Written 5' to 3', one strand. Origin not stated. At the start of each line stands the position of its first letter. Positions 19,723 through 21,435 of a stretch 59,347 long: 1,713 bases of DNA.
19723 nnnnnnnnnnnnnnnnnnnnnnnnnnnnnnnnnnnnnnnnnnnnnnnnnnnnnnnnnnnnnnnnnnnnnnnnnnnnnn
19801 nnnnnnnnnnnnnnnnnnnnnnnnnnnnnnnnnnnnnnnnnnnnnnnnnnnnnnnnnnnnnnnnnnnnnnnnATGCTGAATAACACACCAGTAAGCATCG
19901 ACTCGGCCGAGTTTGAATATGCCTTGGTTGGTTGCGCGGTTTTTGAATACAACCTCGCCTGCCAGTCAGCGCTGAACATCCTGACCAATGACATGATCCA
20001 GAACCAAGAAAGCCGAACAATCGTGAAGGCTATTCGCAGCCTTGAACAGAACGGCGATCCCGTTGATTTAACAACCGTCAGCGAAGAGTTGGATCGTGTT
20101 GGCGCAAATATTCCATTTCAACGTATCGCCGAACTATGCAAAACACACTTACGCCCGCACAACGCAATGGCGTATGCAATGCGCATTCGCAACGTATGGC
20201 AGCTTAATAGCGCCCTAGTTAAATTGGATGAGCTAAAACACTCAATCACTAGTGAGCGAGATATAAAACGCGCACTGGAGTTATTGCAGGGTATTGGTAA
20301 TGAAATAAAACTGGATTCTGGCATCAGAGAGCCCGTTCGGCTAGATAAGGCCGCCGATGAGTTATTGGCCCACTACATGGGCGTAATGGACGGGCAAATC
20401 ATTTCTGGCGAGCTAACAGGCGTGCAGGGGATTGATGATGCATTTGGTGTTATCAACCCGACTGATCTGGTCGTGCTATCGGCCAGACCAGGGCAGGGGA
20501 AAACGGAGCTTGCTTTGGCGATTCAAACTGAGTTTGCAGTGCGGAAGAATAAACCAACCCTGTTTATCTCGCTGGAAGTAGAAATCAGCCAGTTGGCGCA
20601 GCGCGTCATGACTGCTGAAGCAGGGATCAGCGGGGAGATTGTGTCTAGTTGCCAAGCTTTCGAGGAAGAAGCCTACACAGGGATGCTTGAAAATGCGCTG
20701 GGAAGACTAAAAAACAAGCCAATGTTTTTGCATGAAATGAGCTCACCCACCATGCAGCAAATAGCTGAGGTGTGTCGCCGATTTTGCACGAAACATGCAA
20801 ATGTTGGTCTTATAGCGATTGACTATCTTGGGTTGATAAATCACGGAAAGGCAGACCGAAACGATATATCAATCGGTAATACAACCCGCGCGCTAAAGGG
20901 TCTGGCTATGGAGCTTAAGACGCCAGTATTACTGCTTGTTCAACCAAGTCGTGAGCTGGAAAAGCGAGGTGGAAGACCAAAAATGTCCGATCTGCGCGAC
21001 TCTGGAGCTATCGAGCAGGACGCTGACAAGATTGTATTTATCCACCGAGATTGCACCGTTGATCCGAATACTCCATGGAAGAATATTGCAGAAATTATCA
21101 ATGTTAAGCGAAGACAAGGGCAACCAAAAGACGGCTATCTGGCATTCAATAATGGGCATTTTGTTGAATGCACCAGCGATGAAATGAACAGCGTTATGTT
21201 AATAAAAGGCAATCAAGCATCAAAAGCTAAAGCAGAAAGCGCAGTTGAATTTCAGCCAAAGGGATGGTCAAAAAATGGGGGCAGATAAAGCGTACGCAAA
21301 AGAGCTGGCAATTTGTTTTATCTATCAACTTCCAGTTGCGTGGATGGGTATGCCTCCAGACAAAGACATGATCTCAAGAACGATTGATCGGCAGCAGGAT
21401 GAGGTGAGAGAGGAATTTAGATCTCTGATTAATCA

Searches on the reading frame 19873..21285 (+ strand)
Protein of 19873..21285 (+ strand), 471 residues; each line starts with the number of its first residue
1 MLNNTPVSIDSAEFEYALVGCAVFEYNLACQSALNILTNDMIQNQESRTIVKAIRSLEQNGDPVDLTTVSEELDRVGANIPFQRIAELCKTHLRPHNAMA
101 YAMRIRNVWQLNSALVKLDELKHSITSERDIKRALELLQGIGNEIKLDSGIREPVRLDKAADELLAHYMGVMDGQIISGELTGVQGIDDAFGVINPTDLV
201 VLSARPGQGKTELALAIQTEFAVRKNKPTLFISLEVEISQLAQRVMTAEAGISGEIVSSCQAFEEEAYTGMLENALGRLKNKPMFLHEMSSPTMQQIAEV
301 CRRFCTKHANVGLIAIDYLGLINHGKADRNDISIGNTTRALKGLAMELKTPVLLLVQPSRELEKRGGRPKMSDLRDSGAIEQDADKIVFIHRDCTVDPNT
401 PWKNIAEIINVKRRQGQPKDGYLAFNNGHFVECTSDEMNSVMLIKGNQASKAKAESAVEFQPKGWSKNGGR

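Call 89: search_protein_families(library=pfam, proteins=[window:19873-21285:+], max_evalue=0.001)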
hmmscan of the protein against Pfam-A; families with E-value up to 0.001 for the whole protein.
window:19873-21285:+ (471 aa): 4 families
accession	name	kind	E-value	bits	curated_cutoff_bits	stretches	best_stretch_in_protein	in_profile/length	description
PF03796.21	DnaB_C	-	2.4e-58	198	27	1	182-427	4-248/255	DnaB-like helicase C terminal domain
PF00772.26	DnaB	-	5e-10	39.8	23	1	11-106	5-102/103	DnaB-like helicase N terminal domain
PF06745.19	ATPase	-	1.6e-05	24.9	26.6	1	182-247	3-69/231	KaiC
PF13481.12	AAA_25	-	0.00033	20.8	27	1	192-358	28-190/195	AAA domain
